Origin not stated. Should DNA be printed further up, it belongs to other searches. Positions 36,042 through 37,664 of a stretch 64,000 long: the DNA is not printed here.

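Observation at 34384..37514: Nap operon lacking NapC and NapH faces a divergent tetrahaem cytochrome / NrfC-like / NrfD-like module with no catalytic subunit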

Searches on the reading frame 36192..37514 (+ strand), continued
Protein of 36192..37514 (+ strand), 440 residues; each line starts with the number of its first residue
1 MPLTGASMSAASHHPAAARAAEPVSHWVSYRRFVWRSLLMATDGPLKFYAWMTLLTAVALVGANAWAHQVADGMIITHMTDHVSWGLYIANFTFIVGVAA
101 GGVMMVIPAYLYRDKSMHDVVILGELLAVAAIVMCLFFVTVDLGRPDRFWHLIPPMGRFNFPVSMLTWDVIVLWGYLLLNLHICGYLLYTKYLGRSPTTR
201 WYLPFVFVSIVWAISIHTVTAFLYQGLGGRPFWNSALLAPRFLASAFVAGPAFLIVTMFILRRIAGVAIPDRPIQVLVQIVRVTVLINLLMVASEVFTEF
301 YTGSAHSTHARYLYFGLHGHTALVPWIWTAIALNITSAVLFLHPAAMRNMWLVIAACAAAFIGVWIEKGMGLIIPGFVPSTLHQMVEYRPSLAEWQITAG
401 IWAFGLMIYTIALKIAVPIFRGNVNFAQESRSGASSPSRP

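Call 44: search_protein_families(library=ncbifam, proteins=[L062:11348-12850:+, L079:10854-11429:+, L096:4233-4991:+, L025:11241-12971:+, L075:9980-11224:+, L025:9956-11230:+, L021:10055-11344:+, L013:10001-11263:+, L107:19839-21098:+], max_evalue=0.001)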
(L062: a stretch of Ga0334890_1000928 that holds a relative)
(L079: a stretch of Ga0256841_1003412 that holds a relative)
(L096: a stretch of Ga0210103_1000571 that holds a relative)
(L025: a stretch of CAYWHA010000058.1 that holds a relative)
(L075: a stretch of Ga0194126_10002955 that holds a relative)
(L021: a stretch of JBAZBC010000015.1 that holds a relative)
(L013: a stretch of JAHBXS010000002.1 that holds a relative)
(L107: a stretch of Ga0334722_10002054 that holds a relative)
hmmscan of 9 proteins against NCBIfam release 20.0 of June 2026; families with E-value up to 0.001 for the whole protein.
L062:11348-12850:+ (500 aa): 5 families
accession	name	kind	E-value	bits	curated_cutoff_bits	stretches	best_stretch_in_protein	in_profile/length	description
NF052343.1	hydrazine_HDH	equivalog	4.1e-19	68.3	900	1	204-356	220-357/564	hydrazine dehydrogenase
TIGR03508.1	decahem_SO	subfamily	4.3e-08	33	192.2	1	49-130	65-137/258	DmsE family decaheme c-type cytochrome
TIGR03153.1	cytochr_NrfH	equivalog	1.4e-06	28.4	134.2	1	40-90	14-61/138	cytochrome c nitrite reductase small subunit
TIGR03507.1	decahem_SO1788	subfamily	0.00025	19.6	209.3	0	47-128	236-311/672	OmcA/MtrC family decaheme c-type cytochrome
NF041028.1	decahem_GSU2203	exception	0.00088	18.6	325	1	50-130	97-168/317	GSU2203 family decaheme c-type cytochrome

L079:10854-11429:+ (191 aa): 0 families

L096:4233-4991:+ (252 aa): 6 families
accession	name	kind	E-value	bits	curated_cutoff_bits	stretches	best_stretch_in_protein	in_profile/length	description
NF041028.1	decahem_GSU2203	exception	3.9e-10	39.4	325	1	48-216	22-210/317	GSU2203 family decaheme c-type cytochrome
TIGR03508.1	decahem_SO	subfamily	9.7e-09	35.1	192.2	1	62-243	70-248/258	DmsE family decaheme c-type cytochrome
NF047727.1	4hemeCytCCctA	equivalog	2.4e-07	30.9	180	0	46-120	21-89/109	tetraheme c-type cytochrome CctA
NF041198.1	UshA_like_PCGU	equivalog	1.1e-05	24.3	275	1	82-121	471-511/519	UshA-like (seleno)protein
NF045713.1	CxxCH_16_HmcA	equivalog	1.5e-05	23.8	400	1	110-193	317-394/541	sulfate respiration complex hexadecaheme cytochrome HmcA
TIGR04257.1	nanowire_3heme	domain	4.2e-05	23.6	40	1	174-217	19-63/75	c(7)-type cytochrome triheme domain-containing protein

L025:11241-12971:+ (576 aa): 0 families

L075:9980-11224:+ (414 aa): 4 families
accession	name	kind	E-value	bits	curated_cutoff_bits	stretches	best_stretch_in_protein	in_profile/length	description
NF045798.1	DsrP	equivalog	1.8e-123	412.4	350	1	18-396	3-343/346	sulfate reduction electron transfer complex DsrMKJOP subunit DsrP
NF041784.1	mnquin_red_QrcD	equivalog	2.2e-10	40.4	570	1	27-131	18-122/408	menaquinone reductase integral membrane subunit QrcD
TIGR03148.1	cyt_nit_nrfD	equivalog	5e-08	32.6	347.6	1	59-296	5-254/316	cytochrome c nitrite reductase subunit NrfD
NF011568.0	PRK14992.1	equivalog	9.6e-05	21.9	314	1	60-270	15-215/341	tetrathionate reductase subunit TtrC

L025:9956-11230:+ (424 aa): 5 families
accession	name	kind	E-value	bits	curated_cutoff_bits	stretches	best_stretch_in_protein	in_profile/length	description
NF045798.1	DsrP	equivalog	5.8e-122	407.4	350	1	21-403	2-344/346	sulfate reduction electron transfer complex DsrMKJOP subunit DsrP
NF041784.1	mnquin_red_QrcD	equivalog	6.3e-09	35.6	570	1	30-396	17-395/408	menaquinone reductase integral membrane subunit QrcD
TIGR03148.1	cyt_nit_nrfD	equivalog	2.3e-08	33.7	347.6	1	64-277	6-230/316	cytochrome c nitrite reductase subunit NrfD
NF011568.0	PRK14992.1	equivalog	3.8e-06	26.5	314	1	61-276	12-217/341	tetrathionate reductase subunit TtrC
NF008133.1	PRK10881.1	equivalog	5.3e-05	22.8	450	1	38-398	19-370/377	Ni/Fe-hydrogenase cytochrome b subunit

L021:10055-11344:+ (429 aa): 2 families
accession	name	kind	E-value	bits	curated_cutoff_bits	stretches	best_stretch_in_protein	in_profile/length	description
NF045798.1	DsrP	equivalog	2.7e-123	411.8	350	1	22-403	3-344/346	sulfate reduction electron transfer complex DsrMKJOP subunit DsrP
NF041784.1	mnquin_red_QrcD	equivalog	2.6e-10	40.2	570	2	30-160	17-143/408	menaquinone reductase integral membrane subunit QrcD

L013:10001-11263:+ (420 aa): 2 families
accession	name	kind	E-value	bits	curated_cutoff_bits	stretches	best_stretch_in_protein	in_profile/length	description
NF045798.1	DsrP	equivalog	1.7e-125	419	350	1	31-412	2-343/346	sulfate reduction electron transfer complex DsrMKJOP subunit DsrP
NF041784.1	mnquin_red_QrcD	equivalog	1.8e-13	50.6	570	2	235-413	223-401/408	menaquinone reductase integral membrane subunit QrcD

L107:19839-21098:+ (419 aa): 4 families
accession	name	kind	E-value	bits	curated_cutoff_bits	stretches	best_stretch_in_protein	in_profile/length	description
NF045798.1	DsrP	equivalog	1.1e-12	48.1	350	2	167-303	147-279/346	sulfate reduction electron transfer complex DsrMKJOP subunit DsrP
TIGR03148.1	cyt_nit_nrfD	equivalog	2.1e-12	46.9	347.6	1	27-351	8-313/316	cytochrome c nitrite reductase subunit NrfD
NF008133.1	PRK10881.1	equivalog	4.2e-05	23.2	450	1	29-313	50-307/377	Ni/Fe-hydrogenase cytochrome b subunit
NF045714.1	sulf_resp_HmcC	equivalog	6.6e-05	22.3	550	1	28-228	38-217/376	sulfate respiration complex protein HmcC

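Call 74: predict_structure(alignment_id=A3)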
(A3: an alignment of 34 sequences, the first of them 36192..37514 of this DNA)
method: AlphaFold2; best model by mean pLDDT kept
length: 440 residues; sequences in the alignment: 34
mean_pLDDT: 79.0   pTM: 0.83
mean pLDDT of the five models: 79.0, 77.5, 77.2, 76.4, 72.6
residues with pLDDT >= 90: 160; 70-90: 150; 50-70: 91; < 50: 39
segments of 3 or more residues with pLDDT < 50: 3-19, 225-229, 374-383
pLDDT, mean of each block of 10 residues (from residue 1): 43 44 75 89 93 98 89 64 65 89 84 85 94 90 67 61 67 88 90 85 84 74 51 63 85 96 93 94 92 73 60 78 85 96 95 97 84 46 57 90 97 94 73 55
secondary structure, 60 per line:
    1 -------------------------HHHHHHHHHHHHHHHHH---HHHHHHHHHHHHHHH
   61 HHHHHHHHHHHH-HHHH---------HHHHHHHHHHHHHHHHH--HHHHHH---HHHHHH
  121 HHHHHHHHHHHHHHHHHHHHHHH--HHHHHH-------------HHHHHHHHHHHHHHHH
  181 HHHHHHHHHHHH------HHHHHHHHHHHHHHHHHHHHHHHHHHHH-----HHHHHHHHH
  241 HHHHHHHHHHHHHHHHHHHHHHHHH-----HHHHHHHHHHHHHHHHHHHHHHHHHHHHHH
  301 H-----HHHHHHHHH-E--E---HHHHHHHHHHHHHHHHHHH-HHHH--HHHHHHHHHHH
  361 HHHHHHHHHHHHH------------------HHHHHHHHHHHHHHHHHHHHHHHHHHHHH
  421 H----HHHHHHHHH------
elements in order: H26-42 H46-72 H74-77 H87-103 H106-111 H115-143 H146-151 H165-192 H199-226 H232-265 H271-301 H307-315 H324-342 H344-347 H350-373 H392-421 H426-434

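Call 76: fold_search(model_id=the predicted structure, library=pdb)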
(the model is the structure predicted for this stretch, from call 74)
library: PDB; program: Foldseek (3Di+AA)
matches with E <= 10: 719; with E <= 0.001: 5
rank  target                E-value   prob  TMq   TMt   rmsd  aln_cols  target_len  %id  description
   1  6btm_C                2.2e-10  1.00  0.69  0.67   6.6       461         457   18  Structure of Alternative Complex III from Flavobacterium johnsoniae (Wild Type) (released 2018-05-09)
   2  6f0k_C                6.4e-10  1.00  0.70  0.70   5.5       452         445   19  Alternative complex III (released 2018-05-09)
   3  8k9e_C                8.1e-10  1.00  0.70  0.69   6.8       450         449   19  Cryo-EM structure of the photosynthetic alternative complex III from Chloroflexus aurantiacus at 3.3 angstrom (released 2024-03-06)
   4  6lod_C                2.6e-09  1.00  0.70  0.68   7.5       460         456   18  Cryo-EM structure of the air-oxidized photosynthetic alternative complex III from Roseiflexus castenholzii (released 2020-11-04)
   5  8k9e_F                7.4e-05  1.00  0.54  0.59   7.4       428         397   15  Cryo-EM structure of the photosynthetic alternative complex III from Chloroflexus aurantiacus at 3.3 angstrom (released 2024-03-06)
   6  8b4o_A                1.4e-03  1.00  0.40  0.40   9.4       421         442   13  Cryo-EM structure of cytochrome bd oxidase from C. glutamicum (released 2022-12-28)
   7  9ijy_A                9.3e-03  0.98  0.24  0.26  18.7       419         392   11  Homo sapiens Xenotropic and Polytropic Retrovirus Receptor 1 (XPR1) with Y22A/E23A/K26A mutations (released 2025-01-22)
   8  9r2g_A                1.0e-02  1.00  0.40  0.46   9.8       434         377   12  Cytochrome bd II oxidase qOR-2 type from Mycobacterium smegmatis (released 2026-03-04)
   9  5doq_A                1.7e-02  1.00  0.46  0.47   9.0       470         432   11  The structure of bd oxidase from Geobacillus thermodenitrificans (released 2016-05-04)
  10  7d5i_A                2.8e-02  1.00  0.42  0.42  11.1       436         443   10  Structure of Mycobacterium smegmatis bd complex in the apo-form. (released 2021-06-23)
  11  9fka_A                2.9e-02  1.00  0.42  0.40  11.4       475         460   10  Cryo-EM structure of the reduced cytochrome bd oxidase from M. tuberculosis (released 2025-02-12)
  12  7p5c_A                3.8e-02  0.21  0.10  0.11  30.8       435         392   11  Cryo-EM structure of human TTYH3 in Ca2+ and GDN (released 2021-08-11)
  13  6rko_A                4.0e-02  1.00  0.40  0.39  12.1       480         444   12  Cryo-EM structure of the E. coli cytochrome bd-I oxidase at 2.68 A resolution (released 2019-10-16)
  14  9j4x_A                5.0e-02  0.85  0.23  0.25  18.9       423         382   13  CryoEM structure of human XPR1 in apo state (released 2024-12-04)
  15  9dvk_A                5.0e-02  0.84  0.20  0.22  18.5       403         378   10  Structure of the phosphate exporter XPR1/SLC53A1, rotated dimer (released 2025-04-02)
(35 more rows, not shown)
